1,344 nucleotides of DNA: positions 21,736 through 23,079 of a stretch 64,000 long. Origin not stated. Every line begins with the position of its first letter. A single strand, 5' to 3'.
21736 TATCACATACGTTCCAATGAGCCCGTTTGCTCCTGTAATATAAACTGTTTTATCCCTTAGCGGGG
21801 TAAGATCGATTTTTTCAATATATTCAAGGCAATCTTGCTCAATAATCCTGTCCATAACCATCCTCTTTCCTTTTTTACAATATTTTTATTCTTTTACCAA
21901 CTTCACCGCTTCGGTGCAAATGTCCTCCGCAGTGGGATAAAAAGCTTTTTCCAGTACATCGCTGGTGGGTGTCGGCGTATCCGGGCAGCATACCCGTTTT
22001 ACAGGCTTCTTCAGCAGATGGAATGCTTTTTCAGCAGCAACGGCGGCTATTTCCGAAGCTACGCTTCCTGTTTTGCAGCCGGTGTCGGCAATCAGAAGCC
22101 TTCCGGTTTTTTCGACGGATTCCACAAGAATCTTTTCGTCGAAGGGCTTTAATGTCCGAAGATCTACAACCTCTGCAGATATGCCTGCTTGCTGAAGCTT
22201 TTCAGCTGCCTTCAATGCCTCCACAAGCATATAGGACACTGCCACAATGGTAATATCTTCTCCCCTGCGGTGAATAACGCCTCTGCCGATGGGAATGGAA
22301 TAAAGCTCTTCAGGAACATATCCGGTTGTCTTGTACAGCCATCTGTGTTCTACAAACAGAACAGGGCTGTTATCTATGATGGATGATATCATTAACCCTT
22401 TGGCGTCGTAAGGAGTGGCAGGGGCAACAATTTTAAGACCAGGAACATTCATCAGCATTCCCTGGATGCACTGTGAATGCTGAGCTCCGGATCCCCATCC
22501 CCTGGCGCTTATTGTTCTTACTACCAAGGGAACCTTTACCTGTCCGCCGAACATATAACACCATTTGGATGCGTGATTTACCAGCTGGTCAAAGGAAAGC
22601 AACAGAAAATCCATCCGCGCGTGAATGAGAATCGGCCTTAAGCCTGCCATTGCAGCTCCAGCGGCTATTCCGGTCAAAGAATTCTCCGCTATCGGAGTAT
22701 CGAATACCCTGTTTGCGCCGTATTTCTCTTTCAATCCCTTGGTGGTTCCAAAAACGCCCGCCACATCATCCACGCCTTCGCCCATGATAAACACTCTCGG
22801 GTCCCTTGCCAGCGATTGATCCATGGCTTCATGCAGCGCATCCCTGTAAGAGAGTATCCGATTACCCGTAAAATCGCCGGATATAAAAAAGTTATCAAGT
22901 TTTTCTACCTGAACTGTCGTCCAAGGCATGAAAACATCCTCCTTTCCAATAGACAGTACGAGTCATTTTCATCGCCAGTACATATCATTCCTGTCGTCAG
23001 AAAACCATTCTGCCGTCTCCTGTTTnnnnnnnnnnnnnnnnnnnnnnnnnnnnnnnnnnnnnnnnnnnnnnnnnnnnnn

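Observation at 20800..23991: Orphan TPP-dependent E1 alpha/beta pair plus SDR embedded in a GDP-sugar cluster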

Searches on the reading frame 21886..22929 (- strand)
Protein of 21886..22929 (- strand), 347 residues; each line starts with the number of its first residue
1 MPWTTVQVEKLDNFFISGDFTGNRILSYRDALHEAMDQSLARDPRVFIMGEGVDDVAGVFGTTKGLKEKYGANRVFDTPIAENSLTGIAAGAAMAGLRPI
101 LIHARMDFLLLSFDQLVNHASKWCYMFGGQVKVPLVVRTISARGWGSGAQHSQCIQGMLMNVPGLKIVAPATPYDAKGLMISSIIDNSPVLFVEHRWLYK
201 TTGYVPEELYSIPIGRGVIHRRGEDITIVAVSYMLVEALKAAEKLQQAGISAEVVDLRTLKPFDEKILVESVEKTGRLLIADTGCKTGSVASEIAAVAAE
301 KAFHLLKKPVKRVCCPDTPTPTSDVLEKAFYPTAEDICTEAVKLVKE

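Call 3: search_protein_families(library=pfam, proteins=[window:21886-22929:-])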
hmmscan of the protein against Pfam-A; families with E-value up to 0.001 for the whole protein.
window:21886-22929:- (347 aa): 2 families
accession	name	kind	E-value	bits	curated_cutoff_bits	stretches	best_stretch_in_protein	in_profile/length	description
PF02780.25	Transketolase_C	-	5.4e-40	136.6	25.9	1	215-337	1-124/124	Transketolase, C-terminal domain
PF02779.29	Transket_pyr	-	2.3e-33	115.8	27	1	27-200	4-173/174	Transketolase, pyrimidine binding domain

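Call 4: search_protein_families(library=ncbifam, proteins=[window:21886-22929:-])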
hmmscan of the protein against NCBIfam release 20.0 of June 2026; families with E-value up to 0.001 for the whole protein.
window:21886-22929:- (347 aa): 9 families
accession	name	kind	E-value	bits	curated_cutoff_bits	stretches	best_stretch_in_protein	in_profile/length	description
NF006667.0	PRK09212.1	subfamily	1.4e-99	333.1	321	1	25-344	3-322/327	pyruvate dehydrogenase complex E1 component subunit beta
NF008854.0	PRK11892.1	equivalog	5e-95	318.9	454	1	26-345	142-461/464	pyruvate dehydrogenase complex E1 component subunit beta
TIGR00204.1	dxs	equivalog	2.3e-24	85.9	465.95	1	26-318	310-586/616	1-deoxy-D-xylulose-5-phosphate synthase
NF004559.0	PRK05899.2-5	equivalog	1.7e-21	76.1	488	1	23-326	315-606/627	transketolase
NF008968.0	PRK12315.1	subfamily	1.7e-17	62.9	510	1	25-314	278-553/582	1-deoxy-D-xylulose-5-phosphate synthase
NF003933.0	PRK05444.2-2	equivalog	3.4e-16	58.9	395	1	64-321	327-579/606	1-deoxy-D-xylulose-5-phosphate synthase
NF004556.0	PRK05899.2-2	equivalog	1.4e-08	33.4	575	1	208-303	504-598/639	transketolase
NF007201.0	PRK09622.1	equivalog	0.00019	20.5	590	1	225-297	269-341/405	2-oxoacid:ferredoxin oxidoreductase subunit alpha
NF041170.1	Oxoac_fdxalpha_Archa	equivalog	0.00093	17.6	800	0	224-291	520-587/636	2-oxoacid:ferredoxin oxidoreductase subunit alpha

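Call 34: search_solved_structures(query=window:21886-22929:-, max_evalue=1e-20, show_alignments=1)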
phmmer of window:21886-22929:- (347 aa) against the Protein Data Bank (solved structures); distinct sequences matched with E-value up to 1e-20: 13.
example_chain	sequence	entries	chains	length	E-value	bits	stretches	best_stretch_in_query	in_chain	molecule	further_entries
1um9_B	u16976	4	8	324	2e-75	257.1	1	28-341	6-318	2-oxo acid dehydrogenase beta subunit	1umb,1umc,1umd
3duf_B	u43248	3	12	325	3.3e-73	249.8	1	30-344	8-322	Pyruvate dehydrogenase E1 component subunit beta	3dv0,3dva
1w85_B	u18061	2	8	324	3.3e-73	249.7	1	31-344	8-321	PYRUVATE DEHYDROGENASE E1 COMPONENT, BETA SUBUNIT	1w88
1ik6_A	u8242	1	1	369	9.1e-71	241.7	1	30-338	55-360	pyruvate dehydrogenase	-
1ni4_B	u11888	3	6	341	3e-67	230.1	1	24-339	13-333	Pyruvate dehydrogenase E1 component: Beta subunit | Pyruvate dehydrogenase E1 component subunit beta | Pyruvate dehydrogenase E1 component subunit beta, mitocho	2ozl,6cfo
6cer_B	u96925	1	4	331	4.1e-67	229.7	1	26-339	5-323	Pyruvate dehydrogenase E1 component subunit beta, mitochondrial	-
3exe_B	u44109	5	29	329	6.1e-67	229.1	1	27-339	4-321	Pyruvate dehydrogenase E1 component subunit beta, mitochondrial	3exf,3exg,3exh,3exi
1dtw_B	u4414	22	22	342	4.4e-59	203.3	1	31-332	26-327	BRANCHED-CHAIN ALPHA-KETO ACID DEHYDROGENASE BETA SUBUNIT | 2-OXOISOVALERATE DEHYDROGENASE BETA SUBUNIT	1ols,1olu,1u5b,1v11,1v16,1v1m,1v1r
2j9f_B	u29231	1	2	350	4.8e-59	203.2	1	31-332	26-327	2-OXOISOVALERATE DEHYDROGENASE BETA SUBUNIT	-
1olx_B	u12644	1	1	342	5.2e-58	199.8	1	31-332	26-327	2-OXOISOVALERATE DEHYDROGENASE BETA SUBUNIT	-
2bp7_B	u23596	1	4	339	7.1e-57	196.1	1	29-200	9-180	2-OXOISOVALERATE DEHYDROGENASE BETA SUBUNIT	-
1qs0_B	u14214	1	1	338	7.3e-57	196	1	29-200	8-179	2-OXOISOVALERATE DEHYDROGENASE BETA-SUBUNIT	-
6yaj_AAA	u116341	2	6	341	1.1e-21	80.4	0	29-339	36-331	C-terminal chain of split transketolase from Carboxydothermus hydrogenoformans | C-terminal component of the split chain transketolase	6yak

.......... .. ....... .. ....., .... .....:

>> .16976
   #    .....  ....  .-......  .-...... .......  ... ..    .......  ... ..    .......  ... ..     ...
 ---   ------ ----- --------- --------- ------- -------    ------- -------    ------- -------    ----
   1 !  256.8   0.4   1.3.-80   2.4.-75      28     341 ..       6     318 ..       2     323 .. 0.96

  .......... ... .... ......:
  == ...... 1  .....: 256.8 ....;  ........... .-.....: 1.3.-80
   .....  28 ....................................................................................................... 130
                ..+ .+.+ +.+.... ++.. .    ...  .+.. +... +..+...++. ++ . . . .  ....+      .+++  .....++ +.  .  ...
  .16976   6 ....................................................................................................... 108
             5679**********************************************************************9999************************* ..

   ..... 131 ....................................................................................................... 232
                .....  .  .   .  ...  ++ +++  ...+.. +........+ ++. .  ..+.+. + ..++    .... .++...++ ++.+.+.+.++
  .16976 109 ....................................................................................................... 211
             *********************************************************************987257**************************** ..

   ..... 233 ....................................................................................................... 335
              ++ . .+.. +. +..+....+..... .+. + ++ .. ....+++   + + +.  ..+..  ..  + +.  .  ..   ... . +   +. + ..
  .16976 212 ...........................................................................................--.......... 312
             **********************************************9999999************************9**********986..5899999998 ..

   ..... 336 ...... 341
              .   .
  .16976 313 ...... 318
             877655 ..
